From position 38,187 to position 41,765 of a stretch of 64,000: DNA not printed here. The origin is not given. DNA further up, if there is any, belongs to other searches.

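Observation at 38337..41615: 1092-aa secreted protein combining purple-acid-phosphatase, dockerin-like, Ig-like and beta-helix modules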

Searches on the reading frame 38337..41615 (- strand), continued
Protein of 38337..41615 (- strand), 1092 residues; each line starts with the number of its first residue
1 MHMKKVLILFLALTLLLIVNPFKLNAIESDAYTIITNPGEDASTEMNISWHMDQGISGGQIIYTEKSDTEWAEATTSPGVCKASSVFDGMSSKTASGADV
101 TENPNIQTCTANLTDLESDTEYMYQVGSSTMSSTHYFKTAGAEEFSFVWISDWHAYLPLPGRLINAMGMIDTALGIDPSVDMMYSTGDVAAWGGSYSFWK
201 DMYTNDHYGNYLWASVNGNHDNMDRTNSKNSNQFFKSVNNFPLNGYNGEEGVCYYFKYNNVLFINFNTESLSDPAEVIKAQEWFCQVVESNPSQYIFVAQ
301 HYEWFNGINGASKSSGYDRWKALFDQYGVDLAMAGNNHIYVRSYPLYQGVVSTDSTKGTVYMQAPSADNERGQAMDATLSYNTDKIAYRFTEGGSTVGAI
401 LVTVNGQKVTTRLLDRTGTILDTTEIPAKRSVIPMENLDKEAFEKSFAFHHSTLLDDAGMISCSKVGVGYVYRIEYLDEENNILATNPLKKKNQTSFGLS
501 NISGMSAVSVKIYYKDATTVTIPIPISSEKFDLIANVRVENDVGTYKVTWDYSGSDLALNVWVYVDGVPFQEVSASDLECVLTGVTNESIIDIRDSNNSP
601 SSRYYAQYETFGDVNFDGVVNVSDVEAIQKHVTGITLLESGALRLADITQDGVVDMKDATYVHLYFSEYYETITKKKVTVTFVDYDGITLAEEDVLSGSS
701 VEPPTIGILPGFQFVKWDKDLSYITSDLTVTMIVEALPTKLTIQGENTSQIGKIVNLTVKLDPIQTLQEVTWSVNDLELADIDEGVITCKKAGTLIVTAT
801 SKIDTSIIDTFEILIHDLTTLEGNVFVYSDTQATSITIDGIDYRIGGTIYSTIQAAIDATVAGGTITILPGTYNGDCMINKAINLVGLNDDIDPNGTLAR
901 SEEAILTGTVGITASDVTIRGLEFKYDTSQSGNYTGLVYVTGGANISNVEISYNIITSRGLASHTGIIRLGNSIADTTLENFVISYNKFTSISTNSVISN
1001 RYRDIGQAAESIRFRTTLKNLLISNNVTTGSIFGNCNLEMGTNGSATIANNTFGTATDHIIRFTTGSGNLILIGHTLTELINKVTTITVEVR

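Call 6: search_solved_structures(query=window:38337-41615:-, max_evalue=1, show_alignments=2)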
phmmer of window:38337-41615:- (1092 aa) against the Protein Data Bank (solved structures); distinct sequences matched with E-value up to 1: 17.
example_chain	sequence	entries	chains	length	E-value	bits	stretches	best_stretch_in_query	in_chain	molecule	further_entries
4fl4_A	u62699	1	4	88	0.00059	21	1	607-670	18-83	Glycoside hydrolase family 9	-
2y3n_B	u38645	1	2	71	0.0012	20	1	611-668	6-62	CELLULOSOMAL FAMILY-48 PROCESSIVE GLYCOSIDE HYDROLASE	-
4dh2_B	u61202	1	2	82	0.018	16.1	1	610-668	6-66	Dockerin type 1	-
2ccl_B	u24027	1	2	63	0.038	15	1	611-665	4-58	ENDO-1,4-BETA-XYLANASE Y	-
1daq_A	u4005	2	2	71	0.04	14.9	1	610-674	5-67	ENDOGLUCANASE SS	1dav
8ajy_B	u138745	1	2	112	0.04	14.9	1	607-667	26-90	Dockerin from ScaH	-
3vpp_A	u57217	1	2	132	0.041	14.9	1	170-237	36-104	C-type lectin domain family 9 member A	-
8x39_A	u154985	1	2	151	0.041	14.9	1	609-666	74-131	Serine protease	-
8x3a_A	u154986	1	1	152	0.042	14.8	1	609-666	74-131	Serine protease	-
2mte_A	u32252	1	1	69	0.043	14.8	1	610-674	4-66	Cellulose 1,4-beta-cellobiosidase (reducing end) CelS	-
1ohz_B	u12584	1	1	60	0.054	14.5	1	612-665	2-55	ENDO-1,4-BETA-XYLANASE Y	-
5lxv_B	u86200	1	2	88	0.055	14.5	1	609-667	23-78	Carbohydrate-binding protein WP_009985128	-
6kg9_A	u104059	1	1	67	0.14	13.1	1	610-659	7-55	And cellulose-binding endoglucanase family 9 CelL ortholog dockerin domain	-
6kge_D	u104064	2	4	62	0.16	12.9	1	611-659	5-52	And cellulose-binding endoglucanase family 9 CelL ortholog dockerin domain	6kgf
6kgc_B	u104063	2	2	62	0.44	11.5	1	611-658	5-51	And cellulose-binding endoglucanase family 9 CelL ortholog dockerin domain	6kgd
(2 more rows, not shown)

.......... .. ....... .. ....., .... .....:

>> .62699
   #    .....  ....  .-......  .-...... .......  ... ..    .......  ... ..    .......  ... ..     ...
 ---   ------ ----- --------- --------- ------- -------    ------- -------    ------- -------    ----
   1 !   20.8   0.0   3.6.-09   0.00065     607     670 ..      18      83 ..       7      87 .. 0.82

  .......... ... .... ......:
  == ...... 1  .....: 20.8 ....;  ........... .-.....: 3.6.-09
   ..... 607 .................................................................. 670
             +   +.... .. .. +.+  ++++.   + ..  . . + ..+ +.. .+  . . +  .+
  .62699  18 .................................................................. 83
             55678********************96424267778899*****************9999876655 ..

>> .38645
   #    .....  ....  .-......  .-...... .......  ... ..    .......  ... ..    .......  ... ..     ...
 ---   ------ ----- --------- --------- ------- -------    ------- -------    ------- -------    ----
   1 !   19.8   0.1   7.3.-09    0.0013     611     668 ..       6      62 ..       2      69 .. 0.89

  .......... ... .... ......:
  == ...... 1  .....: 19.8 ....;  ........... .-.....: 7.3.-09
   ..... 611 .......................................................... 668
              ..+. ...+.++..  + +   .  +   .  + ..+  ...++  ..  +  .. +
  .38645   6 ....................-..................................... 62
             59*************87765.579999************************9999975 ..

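Call 10: find_related_loci(query=window:38337-41615:-, collection=genome_contigs, flank=10000)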
Query window:38337-41615:- (1092 aa) in genome_contigs; peptide patterns used: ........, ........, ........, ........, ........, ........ (x = any residue, [..] = any of these).
15 stretches matched a pattern, but none encodes a relative of the query by tblastn (E <= 1e-3).

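Call 11: find_encoding_contigs(protein=P0002, flank=10000, max_places=4)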
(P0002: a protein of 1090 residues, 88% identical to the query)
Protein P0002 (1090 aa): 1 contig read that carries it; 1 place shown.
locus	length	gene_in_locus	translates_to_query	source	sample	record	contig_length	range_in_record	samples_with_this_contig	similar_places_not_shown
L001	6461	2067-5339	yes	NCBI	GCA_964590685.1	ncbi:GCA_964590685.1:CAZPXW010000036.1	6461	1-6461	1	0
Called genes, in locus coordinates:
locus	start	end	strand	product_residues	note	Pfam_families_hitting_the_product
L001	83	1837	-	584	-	PF08439:Peptidase_M3_N (weak), PF01432:Peptidase_M3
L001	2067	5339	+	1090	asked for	PF16656:Pur_ac_phosph_N, PF00149:Metallophos, PF00404:Dockerin_1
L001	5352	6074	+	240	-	-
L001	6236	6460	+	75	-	?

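Call 12: find_encoding_contigs(protein=P0001, flank=10000, max_places=4)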
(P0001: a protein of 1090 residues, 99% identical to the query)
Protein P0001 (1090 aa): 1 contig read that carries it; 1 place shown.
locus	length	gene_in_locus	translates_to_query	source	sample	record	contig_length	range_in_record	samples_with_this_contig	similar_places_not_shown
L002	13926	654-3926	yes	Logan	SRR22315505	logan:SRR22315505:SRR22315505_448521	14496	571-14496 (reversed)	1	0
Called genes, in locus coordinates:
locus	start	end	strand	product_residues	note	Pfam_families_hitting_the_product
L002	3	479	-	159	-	?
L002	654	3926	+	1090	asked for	PF16656:Pur_ac_phosph_N, PF00149:Metallophos, PF00404:Dockerin_1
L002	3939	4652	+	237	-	-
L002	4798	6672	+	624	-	PF01134:GIDA, PF07992:Pyr_redox_2 (faint), PF21680:GIDA_C_1st, PF13932:SAM_GIDA_C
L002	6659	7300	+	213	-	PF02527:GidB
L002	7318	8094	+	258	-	PF00142:Fer4_NifH, PF01656:CbiA, PF02374:ArsA_ATPase, PF06564:CBP_BcsQ, PF07015:VirC1 (faint), PF09140:MipZ, PF10609:ParA, PF13614:AAA_31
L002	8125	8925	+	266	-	PF00924:MS_channel_2nd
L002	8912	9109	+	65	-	PF06107:DUF951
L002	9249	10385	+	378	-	PF06224:AlkZ-like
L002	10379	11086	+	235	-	PF04474:DUF554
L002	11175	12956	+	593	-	PF00005:ABC_tran, PF13304:AAA_21 (faint)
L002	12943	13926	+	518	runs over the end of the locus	?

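Call 14: find_related_loci(query=A1, collection=genome_contigs, flank=10000)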
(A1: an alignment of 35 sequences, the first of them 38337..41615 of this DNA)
Query A1 (1092 aa) in genome_contigs; peptide patterns used: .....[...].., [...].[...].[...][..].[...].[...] (x = any residue, [..] = any of these).
45 stretches matched a pattern; 38 encode a relative of the query (tblastn E <= 1e-3); 38 distinct loci.
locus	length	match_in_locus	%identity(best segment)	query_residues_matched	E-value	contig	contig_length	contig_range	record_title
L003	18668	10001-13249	37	6-1080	0e+0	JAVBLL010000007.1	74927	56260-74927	MAG: Bacilli bacterium isolate EPI_MAG_00022 c_000009931866, whole genome shotgun sequence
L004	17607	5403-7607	43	3-733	0e+0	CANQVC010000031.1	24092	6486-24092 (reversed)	MAG: uncultured Bacilli bacterium isolate Lapin-032__bin111 genome assembly, contig: Lapin-032__NODE_3261_length_24092_c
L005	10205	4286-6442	43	26-739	4e-176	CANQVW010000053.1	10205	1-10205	MAG: uncultured Bacilli bacterium isolate Lapin-014__bin45 genome assembly, contig: Lapin-014__NODE_5716_length_10205_co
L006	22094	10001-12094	38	6-703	8e-139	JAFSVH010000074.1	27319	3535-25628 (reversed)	MAG: Bacilli bacterium isolate RGIG3506 Goat_Rumen.Co__c1242210, whole genome shotgun sequence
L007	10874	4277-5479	54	28-430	5e-136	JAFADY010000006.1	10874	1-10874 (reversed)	MAG: Bacteroidetes bacterium isolate OH_SBB_97 k127_477728, whole genome shotgun sequence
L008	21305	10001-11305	49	2-429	1e-130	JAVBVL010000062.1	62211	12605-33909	MAG: Bacteroides sp. isolate EPI_MAG_00307 c_000003046711, whole genome shotgun sequence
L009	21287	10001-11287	51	3-430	4e-130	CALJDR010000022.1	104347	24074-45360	MAG TPA_asm: uncultured Flavobacteriales bacterium isolate SRR3582179_bin.37_CONCOCT_v1.1_MAG genome assembly, contig: E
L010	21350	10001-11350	49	8-449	9e-129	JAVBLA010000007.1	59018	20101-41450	MAG: Bacteroidales bacterium isolate EPI_MAG_00011 c_000007068505, whole genome shotgun sequence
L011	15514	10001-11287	50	3-430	9e-128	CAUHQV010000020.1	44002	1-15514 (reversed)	MAG TPA_asm: uncultured Flavobacteriales bacterium isolate SRR16279939_bin.35_MetaWRAP_v1.3_MAG genome assembly, contig:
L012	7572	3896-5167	47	2-430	2e-124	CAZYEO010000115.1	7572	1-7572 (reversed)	MAG TPA_asm: uncultured Muribaculaceae bacterium isolate SRP335695_co1_119 genome assembly, contig: NODE_4581_length_757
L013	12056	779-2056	49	3-430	2e-119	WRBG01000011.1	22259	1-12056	MAG: Bacteroidales bacterium isolate Lab288P1bin72 Ga0131853_10005831, whole genome shotgun sequence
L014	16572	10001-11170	53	32-414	1e-117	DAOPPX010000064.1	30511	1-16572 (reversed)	MAG TPA_asm: Verrucomicrobiota bacterium isolate AMR_MDS_1537 NODE_1948_length_30511_cov_42.184594, whole genome shotgun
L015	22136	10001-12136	42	3-735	3e-173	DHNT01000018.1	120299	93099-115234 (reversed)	MAG TPA_asm: Acholeplasmataceae bacterium UBA5409 UBA5409_contig_3847, whole genome shotgun sequence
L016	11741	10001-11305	47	11-434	3e-117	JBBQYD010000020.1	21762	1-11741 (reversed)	MAG: Verrucomicrobiota bacterium isolate Co_metawrap_2147 Cmw_2147_k141_23690920_length_21762_cov_9.0000, whole genome s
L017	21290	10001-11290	46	3-430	2e-114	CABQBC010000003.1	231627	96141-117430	MAG TPA_asm: uncultured Flavobacteriales bacterium isolate MGYG-HGUT-00418 genome assembly, contig: GUT_GENOME009558_3,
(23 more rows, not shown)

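Call 48: predict_structure(alignment_id=A1)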
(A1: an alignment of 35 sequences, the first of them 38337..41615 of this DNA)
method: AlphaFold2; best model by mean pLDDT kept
length: 1092 residues; sequences in the alignment: 35
mean_pLDDT: 85.2   pTM: 0.55
mean pLDDT of the five models: 85.2, 83.0, 82.7, 81.6, 78.1
residues with pLDDT >= 90: 421; 70-90: 578; 50-70: 88; < 50: 5
segments of 3 or more residues with pLDDT < 50: 23-25
pLDDT, mean of each block of 10 residues (from residue 1): 73 82 59 94 92 88 92 85 87 78 90 86 94 94 92 76 91 95 90 76 91 87 76 84 86 90 90 89 86 90 94 93 96 92 97 93 91 87 96 89 95 96 94 76 86 79 80 86 80 76 81 88 81 86 87 78 89 91 85 80 80 88 92 88 86 88 89 83 78 87 81 81 84 78 65 68 63 88 82 85 80 71 86 80 83 95 94 92 94 86 91 95 84 74 89 91 81 81 95 84 57 78 91 79 92 66 88 89 86 90
secondary structure, 60 per line:
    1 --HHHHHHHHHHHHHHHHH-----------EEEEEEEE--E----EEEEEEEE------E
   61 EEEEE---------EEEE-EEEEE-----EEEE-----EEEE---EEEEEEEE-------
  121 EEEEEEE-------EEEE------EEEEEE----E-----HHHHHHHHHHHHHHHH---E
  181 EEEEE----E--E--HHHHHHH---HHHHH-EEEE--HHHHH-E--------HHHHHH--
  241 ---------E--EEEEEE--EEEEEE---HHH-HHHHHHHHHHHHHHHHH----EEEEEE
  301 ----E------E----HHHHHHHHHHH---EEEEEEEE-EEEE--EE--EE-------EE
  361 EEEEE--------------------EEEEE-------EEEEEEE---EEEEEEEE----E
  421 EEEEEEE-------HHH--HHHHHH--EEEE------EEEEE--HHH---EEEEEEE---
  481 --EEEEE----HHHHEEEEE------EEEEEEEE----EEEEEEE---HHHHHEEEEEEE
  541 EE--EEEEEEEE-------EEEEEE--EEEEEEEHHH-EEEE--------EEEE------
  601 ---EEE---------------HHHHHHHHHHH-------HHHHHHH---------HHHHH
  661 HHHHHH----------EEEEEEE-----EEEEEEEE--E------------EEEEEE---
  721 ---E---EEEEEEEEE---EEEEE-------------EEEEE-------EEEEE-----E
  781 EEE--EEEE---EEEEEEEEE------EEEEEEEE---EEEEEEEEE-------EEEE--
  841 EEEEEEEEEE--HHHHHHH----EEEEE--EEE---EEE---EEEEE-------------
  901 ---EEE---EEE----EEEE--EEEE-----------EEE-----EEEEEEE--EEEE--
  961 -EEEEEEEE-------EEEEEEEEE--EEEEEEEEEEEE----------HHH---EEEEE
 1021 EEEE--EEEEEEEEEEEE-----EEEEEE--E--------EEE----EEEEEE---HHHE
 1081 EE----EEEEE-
elements in order (helices of 4 or more, strands of 3 or more residues): H3-19 E31-38 E46-53 E60-65 E75-78 E80-84 E90-93 E99-102 E106-113 E121-127 E135-138 E145-150 H161-176 E180-185 H196-202 H206-210 E212-215 H218-222 H233-238 E253-258 E261-266 H274-290 E295-300 H317-327 E331-338 E340-343 E359-365 E386-390 E398-404 E408-415 E420-427 H440-445 E448-451 E458-462 E471-477 E483-487 H492-495 E496-500 E507-514 E519-525 H529-533 E534-542 E545-552 E560-565 E568-574 E579-582 E591-594 E604-606 H622-632 H640-646 H656-666 E677-683 E689-696 E712-717 E728-736 E740-744 E758-762 E770-774 E780-783 E786-789 E793-801 E808-815 E819-827 E835-838 E841-850 H853-859 E864-868 E871-873 E877-879 E883-887 E904-906 E910-912 E917-920 E923-926 E938-940 E946-952 E955-958 E962-969 E977-985 E988-999 E1016-1024 E1027-1038 E1044-1049 E1061-1063 E1068-1073 E1080-1082 E1087-1091
